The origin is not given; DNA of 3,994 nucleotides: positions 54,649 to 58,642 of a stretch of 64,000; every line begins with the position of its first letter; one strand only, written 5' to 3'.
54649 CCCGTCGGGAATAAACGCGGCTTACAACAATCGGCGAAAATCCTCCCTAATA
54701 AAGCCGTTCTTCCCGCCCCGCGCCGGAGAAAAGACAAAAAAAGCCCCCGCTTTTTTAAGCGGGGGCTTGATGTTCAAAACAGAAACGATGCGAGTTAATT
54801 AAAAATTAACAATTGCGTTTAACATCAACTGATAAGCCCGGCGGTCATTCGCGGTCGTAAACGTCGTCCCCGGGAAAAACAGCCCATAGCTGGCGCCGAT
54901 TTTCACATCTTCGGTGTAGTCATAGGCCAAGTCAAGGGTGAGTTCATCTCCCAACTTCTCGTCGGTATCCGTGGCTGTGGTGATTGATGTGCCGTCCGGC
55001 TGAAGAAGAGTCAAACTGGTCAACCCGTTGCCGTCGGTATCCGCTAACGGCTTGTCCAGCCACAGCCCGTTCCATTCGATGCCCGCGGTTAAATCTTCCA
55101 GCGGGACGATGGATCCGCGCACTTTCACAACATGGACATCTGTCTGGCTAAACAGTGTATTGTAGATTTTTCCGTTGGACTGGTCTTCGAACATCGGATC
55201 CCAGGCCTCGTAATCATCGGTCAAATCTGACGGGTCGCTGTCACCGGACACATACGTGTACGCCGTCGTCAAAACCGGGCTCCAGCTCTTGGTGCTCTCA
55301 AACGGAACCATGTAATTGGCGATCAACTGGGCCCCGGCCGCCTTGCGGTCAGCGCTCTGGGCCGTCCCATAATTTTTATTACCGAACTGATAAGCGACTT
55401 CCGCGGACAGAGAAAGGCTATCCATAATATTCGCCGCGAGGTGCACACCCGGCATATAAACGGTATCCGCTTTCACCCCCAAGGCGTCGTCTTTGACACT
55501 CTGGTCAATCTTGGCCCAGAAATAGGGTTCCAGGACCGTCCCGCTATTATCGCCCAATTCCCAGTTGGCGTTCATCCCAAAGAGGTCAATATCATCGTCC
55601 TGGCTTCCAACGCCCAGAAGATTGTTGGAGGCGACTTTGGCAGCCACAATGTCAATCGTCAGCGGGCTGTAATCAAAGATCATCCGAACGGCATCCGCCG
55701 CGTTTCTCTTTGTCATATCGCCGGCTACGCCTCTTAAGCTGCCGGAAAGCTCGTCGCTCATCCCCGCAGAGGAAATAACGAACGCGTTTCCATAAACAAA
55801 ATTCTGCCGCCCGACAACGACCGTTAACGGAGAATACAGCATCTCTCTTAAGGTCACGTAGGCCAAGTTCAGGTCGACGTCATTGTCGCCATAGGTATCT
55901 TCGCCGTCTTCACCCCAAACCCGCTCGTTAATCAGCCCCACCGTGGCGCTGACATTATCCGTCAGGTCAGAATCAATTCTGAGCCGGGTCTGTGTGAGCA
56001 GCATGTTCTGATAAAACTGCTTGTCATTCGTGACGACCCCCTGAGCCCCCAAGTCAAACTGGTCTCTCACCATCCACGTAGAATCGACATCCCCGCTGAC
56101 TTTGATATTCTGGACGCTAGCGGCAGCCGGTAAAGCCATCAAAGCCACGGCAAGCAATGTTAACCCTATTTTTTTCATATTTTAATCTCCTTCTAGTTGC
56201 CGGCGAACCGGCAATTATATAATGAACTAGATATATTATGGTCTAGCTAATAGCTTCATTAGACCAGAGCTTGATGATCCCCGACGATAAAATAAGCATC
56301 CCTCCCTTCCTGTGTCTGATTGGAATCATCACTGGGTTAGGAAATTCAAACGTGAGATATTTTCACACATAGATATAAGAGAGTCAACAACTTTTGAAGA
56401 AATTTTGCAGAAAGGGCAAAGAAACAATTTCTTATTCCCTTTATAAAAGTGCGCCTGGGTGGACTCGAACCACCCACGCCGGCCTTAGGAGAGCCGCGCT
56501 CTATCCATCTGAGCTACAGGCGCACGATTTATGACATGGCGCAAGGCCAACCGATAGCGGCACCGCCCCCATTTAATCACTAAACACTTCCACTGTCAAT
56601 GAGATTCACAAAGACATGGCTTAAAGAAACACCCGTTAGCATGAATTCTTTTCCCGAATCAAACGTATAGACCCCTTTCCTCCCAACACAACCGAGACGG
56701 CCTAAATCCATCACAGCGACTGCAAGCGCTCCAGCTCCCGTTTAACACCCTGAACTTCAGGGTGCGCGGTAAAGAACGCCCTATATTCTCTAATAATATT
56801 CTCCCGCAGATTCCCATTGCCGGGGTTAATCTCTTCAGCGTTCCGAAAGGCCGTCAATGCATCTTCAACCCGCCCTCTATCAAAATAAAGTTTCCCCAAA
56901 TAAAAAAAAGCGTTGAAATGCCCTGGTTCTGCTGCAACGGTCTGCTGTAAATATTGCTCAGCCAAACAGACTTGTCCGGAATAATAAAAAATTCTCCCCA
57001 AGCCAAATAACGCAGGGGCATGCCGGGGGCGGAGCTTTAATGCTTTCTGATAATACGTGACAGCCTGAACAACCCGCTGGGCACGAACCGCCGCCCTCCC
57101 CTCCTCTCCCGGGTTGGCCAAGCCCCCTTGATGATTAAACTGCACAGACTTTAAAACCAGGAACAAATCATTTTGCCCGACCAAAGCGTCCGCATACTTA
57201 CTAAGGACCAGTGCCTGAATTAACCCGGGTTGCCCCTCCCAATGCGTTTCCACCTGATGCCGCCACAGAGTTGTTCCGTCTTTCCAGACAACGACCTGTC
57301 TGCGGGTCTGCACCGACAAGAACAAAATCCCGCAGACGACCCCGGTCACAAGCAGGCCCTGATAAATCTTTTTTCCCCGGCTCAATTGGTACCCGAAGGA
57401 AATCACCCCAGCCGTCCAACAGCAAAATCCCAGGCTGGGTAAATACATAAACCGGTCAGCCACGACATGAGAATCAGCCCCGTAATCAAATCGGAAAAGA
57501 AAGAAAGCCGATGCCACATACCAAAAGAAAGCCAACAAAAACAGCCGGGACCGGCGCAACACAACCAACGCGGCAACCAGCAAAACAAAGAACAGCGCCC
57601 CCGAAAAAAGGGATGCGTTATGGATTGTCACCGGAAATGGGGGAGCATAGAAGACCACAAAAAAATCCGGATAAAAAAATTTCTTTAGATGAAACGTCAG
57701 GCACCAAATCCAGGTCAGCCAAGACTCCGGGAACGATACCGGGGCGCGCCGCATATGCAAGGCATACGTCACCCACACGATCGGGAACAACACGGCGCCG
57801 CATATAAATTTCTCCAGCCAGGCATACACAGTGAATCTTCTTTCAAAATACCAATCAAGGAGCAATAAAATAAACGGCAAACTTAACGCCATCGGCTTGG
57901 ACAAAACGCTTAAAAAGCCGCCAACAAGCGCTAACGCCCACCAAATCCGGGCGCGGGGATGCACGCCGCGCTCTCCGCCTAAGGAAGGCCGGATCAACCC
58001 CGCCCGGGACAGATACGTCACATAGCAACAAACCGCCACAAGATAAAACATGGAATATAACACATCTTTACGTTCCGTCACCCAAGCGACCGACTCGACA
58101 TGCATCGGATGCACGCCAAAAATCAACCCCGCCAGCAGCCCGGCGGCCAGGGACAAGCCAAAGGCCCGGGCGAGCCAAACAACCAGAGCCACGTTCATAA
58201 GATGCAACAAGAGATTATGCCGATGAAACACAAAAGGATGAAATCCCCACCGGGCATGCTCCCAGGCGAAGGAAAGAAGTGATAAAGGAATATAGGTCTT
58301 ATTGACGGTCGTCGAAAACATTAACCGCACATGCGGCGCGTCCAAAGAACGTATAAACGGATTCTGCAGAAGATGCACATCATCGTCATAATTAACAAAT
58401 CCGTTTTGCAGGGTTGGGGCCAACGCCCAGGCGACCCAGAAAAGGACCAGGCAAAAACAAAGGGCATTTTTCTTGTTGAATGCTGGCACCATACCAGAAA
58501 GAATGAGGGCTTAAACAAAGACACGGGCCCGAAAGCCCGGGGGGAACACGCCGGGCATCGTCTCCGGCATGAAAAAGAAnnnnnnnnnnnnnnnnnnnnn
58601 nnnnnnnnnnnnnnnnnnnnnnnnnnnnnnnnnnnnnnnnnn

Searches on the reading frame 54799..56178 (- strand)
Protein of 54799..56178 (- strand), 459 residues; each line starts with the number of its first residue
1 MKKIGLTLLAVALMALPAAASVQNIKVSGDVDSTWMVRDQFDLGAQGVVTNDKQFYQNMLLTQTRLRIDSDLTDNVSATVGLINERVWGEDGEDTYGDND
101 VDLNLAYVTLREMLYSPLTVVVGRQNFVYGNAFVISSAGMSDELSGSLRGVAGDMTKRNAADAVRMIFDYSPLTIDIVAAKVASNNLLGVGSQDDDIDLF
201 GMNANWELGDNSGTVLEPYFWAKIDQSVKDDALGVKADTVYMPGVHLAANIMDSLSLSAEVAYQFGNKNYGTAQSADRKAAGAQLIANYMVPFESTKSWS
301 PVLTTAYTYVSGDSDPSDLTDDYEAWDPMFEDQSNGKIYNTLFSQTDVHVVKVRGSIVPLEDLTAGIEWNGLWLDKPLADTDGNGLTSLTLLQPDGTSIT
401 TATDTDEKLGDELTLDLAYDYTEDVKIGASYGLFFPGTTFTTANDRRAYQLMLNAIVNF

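Call 6: search_protein_families(library=pfam, proteins=[window:54799-56178:-], max_evalue=0.001)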
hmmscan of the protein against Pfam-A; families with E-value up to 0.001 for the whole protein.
window:54799-56178:- (459 aa): 1 family
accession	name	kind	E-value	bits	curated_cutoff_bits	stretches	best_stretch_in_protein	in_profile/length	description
PF13372.12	Alginate_exp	-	2.7e-13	49.9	25.2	1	36-449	14-390/395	Alginate export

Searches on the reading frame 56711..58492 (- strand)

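Call 6: search_protein_families(library=pfam, proteins=[window:56711-58492:-], max_evalue=0.001)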
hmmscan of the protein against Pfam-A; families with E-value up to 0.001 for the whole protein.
window:56711-58492:- (593 aa): 11 families
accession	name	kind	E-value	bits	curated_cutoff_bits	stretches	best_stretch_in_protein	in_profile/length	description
PF07719.23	TPR_2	-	7.6e-14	51.1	27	1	527-559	2-34/34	Tetratricopeptide repeat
PF13432.12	TPR_16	-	2.2e-13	50.8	32.7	2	499-559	4-64/65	Tetratricopeptide repeat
PF00515.34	TPR_1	-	3.5e-11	42.9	27.8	1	527-559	2-34/34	Tetratricopeptide repeat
PF13414.12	TPR_11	-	5.7e-10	39.2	26.8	1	533-559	1-27/42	TPR repeat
PF14559.12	TPR_19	-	1.9e-09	38.2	25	2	469-523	2-56/68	Tetratricopeptide repeat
PF13428.12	TPR_14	-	2.6e-08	34.2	23.5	0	527-565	2-40/44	Tetratricopeptide repeat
PF13431.12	TPR_17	-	1.2e-07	31.9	24.4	0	515-546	2-33/34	Tetratricopeptide repeat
PF13424.12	TPR_12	-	2.4e-06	28.1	30.1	0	467-520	12-73/77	Tetratricopeptide repeat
PF13174.12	TPR_6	-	3.5e-06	27.7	26.3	0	528-552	2-26/33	Tetratricopeptide repeat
PF13181.12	TPR_8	-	2.4e-05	24.6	25.7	0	532-558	7-33/34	Tetratricopeptide repeat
PF23914.1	TPR_CcmH_CycH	-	3e-05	24.3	42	1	465-557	57-152/158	Cytochrome c-type biogenesis protein H TPR domain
